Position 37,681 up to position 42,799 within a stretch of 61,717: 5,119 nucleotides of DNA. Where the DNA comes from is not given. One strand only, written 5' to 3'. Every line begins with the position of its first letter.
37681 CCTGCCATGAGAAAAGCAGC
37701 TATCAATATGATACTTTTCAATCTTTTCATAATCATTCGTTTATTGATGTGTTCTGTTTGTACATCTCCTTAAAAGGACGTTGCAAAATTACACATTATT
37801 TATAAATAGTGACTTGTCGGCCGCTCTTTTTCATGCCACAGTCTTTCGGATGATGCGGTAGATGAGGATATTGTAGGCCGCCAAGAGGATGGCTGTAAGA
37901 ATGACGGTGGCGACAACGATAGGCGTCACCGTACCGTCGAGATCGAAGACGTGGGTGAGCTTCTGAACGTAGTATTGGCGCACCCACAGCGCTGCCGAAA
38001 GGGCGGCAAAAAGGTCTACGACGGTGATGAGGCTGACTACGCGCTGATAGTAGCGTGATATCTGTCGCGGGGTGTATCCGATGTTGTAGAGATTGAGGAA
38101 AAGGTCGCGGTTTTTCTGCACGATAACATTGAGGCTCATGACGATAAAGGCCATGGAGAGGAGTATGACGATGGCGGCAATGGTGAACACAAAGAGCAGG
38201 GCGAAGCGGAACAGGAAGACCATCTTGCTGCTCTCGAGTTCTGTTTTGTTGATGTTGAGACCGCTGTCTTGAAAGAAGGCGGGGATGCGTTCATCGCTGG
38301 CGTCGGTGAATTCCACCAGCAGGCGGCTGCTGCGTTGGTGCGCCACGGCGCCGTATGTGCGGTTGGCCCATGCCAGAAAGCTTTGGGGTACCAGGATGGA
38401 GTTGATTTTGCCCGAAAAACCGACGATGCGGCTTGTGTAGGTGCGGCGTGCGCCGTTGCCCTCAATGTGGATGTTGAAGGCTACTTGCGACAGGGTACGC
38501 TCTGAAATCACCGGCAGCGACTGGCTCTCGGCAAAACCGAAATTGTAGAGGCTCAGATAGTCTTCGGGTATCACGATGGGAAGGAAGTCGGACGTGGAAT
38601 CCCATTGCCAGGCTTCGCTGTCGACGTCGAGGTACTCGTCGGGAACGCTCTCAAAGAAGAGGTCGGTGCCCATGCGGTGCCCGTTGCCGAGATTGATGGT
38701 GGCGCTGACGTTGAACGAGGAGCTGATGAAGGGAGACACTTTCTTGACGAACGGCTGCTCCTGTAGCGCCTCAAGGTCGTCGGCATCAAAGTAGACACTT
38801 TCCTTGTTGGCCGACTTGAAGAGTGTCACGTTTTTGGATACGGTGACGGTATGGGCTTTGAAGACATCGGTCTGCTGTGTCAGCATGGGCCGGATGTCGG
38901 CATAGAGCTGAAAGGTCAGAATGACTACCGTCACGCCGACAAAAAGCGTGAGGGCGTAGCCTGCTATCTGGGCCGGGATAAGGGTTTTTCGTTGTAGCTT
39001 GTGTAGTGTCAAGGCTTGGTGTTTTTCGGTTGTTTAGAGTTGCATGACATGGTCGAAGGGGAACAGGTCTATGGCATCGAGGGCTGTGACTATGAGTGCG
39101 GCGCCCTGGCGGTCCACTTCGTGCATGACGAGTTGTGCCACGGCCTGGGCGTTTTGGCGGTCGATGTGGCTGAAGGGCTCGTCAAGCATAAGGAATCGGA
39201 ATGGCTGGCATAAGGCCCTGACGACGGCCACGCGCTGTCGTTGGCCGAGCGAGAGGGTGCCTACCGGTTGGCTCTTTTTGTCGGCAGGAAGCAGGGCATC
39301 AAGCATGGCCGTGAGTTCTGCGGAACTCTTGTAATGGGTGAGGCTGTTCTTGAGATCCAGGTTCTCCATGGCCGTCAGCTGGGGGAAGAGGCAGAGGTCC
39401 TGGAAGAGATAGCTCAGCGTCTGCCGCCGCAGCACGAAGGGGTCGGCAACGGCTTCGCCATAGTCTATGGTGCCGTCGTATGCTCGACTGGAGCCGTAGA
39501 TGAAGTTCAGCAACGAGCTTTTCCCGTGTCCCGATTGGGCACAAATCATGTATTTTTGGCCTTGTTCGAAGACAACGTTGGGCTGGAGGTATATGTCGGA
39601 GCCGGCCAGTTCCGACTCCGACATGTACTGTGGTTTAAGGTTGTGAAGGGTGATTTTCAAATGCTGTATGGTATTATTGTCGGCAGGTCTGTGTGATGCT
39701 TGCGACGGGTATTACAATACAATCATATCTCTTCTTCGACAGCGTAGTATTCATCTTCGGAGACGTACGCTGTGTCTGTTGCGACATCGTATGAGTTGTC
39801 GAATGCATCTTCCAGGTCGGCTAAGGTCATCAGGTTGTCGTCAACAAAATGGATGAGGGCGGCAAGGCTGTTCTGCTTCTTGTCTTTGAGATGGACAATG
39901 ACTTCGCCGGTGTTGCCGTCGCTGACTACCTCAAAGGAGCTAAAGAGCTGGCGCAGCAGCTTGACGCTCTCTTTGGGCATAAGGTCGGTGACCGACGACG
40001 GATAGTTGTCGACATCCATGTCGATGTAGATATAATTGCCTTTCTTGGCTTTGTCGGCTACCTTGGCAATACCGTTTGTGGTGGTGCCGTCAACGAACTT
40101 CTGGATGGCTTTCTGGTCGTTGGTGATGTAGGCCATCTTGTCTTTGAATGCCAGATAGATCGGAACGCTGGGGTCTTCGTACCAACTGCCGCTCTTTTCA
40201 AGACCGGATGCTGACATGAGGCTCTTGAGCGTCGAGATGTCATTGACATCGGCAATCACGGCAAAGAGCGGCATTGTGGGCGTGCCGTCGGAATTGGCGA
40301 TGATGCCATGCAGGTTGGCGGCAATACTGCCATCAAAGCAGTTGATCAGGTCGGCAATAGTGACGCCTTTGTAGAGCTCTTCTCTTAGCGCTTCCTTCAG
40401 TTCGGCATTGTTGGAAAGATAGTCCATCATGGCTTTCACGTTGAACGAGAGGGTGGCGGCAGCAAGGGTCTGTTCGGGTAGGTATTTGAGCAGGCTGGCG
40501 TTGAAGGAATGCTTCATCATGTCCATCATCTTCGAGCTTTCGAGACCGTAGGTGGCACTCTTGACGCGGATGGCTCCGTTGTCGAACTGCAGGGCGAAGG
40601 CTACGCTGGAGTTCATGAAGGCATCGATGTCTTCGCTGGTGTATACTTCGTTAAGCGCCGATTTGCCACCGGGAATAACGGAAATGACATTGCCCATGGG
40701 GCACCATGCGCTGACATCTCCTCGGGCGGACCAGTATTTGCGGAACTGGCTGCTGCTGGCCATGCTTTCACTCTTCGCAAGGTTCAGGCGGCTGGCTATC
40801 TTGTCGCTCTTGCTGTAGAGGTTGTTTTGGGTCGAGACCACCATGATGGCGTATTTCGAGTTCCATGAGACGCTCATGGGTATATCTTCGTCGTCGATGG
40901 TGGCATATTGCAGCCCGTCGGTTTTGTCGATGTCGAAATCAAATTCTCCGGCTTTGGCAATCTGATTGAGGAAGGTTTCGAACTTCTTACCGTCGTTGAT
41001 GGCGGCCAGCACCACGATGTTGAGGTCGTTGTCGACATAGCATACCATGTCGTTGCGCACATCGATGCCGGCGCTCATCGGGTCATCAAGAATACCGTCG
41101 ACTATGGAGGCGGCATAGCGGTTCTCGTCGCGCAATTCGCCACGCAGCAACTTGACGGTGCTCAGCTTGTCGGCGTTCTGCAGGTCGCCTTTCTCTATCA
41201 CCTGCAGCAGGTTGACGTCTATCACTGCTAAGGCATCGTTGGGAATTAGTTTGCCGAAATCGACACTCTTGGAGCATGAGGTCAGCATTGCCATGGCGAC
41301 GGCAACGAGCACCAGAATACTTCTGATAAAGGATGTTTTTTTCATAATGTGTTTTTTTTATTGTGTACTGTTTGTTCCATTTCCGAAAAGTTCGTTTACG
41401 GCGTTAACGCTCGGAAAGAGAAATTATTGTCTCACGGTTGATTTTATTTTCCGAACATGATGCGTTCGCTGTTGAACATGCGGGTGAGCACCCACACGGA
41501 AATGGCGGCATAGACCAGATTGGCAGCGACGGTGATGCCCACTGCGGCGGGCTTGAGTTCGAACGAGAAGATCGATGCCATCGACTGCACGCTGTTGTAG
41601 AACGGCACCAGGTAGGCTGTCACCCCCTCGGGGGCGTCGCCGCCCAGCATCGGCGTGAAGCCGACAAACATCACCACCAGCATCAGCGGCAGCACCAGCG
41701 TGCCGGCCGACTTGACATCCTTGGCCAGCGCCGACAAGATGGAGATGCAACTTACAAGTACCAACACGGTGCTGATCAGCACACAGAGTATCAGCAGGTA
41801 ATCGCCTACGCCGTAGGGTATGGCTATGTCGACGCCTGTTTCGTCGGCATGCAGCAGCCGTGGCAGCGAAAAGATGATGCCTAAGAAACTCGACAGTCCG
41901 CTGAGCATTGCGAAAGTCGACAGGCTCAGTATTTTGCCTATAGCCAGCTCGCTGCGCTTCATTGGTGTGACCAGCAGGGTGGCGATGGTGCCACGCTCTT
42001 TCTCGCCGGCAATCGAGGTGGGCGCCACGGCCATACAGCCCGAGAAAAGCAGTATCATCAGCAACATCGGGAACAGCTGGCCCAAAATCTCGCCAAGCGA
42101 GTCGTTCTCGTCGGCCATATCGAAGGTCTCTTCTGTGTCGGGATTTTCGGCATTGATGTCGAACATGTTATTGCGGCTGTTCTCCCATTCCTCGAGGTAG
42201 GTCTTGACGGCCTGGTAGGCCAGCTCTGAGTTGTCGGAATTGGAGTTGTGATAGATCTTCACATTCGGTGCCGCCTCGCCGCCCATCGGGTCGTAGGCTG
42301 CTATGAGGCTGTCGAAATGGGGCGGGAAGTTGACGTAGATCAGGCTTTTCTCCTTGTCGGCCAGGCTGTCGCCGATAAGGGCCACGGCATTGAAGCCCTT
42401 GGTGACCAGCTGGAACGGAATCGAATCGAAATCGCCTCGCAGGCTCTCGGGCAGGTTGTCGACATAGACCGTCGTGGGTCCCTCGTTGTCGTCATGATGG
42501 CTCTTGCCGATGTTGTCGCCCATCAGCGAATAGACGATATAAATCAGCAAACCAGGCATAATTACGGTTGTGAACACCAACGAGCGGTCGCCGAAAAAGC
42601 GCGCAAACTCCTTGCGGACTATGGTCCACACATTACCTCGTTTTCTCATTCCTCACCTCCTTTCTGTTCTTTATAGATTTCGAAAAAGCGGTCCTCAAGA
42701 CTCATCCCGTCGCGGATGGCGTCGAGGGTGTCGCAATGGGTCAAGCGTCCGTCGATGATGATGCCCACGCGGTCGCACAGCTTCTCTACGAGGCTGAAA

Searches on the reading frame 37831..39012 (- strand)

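Call 86: search_protein_families(library=pfam, proteins=[window:37831-39012:-], max_evalue=0.0001)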
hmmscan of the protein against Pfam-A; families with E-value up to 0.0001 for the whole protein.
window:37831-39012:- (393 aa): 2 families
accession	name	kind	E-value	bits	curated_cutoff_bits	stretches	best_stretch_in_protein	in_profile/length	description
PF02687.27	FtsX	-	2.7e-07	31.1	25.5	1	277-380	2-106/120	FtsX-like permease C-terminal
PF12704.14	MacB_PCD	-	4.8e-05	24.2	27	1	20-110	5-87/207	MacB-like periplasmic core domain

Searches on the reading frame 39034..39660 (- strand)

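Call 86: search_protein_families(library=pfam, proteins=[window:39034-39660:-], max_evalue=0.0001)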
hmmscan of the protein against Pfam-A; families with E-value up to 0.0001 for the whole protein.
window:39034-39660:- (208 aa): 1 family
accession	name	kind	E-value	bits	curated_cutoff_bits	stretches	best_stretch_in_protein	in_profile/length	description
PF00005.33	ABC_tran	-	4.2e-24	86.1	25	1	29-163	6-136/137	ABC transporter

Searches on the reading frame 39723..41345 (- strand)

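Call 86: search_protein_families(library=pfam, proteins=[window:39723-41345:-], max_evalue=0.0001)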
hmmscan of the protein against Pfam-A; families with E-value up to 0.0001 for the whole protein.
window:39723-41345:- (540 aa): 1 family
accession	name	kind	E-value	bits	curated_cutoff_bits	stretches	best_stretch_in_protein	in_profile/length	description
PF16120.10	DUF4836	-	7.3e-52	177.3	27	1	32-494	3-481/481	Domain of unknown function (DUF4836)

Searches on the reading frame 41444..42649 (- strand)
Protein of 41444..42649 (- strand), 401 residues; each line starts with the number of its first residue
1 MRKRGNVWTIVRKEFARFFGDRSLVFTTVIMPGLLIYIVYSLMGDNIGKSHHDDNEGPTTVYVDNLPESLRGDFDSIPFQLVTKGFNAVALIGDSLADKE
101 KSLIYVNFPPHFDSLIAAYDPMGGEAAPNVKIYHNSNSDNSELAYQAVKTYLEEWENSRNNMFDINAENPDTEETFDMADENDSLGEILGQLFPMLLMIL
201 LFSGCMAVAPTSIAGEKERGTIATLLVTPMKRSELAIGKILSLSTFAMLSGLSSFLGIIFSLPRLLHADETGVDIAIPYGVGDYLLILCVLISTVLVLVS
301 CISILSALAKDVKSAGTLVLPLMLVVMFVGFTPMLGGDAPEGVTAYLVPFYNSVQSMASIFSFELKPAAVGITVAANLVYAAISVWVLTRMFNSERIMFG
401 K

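Call 86: search_protein_families(library=pfam, proteins=[window:41444-42649:-], max_evalue=0.0001)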
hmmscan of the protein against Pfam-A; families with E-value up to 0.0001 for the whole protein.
window:41444-42649:- (401 aa): 3 families
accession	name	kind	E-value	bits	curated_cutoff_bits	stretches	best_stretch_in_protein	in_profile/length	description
PF12698.13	ABC2_membrane_3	-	1.5e-23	83.9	31.6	1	22-387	1-344/347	ABC-2 family transporter protein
PF12679.13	ABC2_membrane_2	-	5.2e-22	78.8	27.2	1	8-357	1-232/283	ABC-2 family transporter protein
PF01061.29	ABC2_membrane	-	4.3e-12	46.4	26.9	1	194-330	52-177/211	ABC-2 type transporter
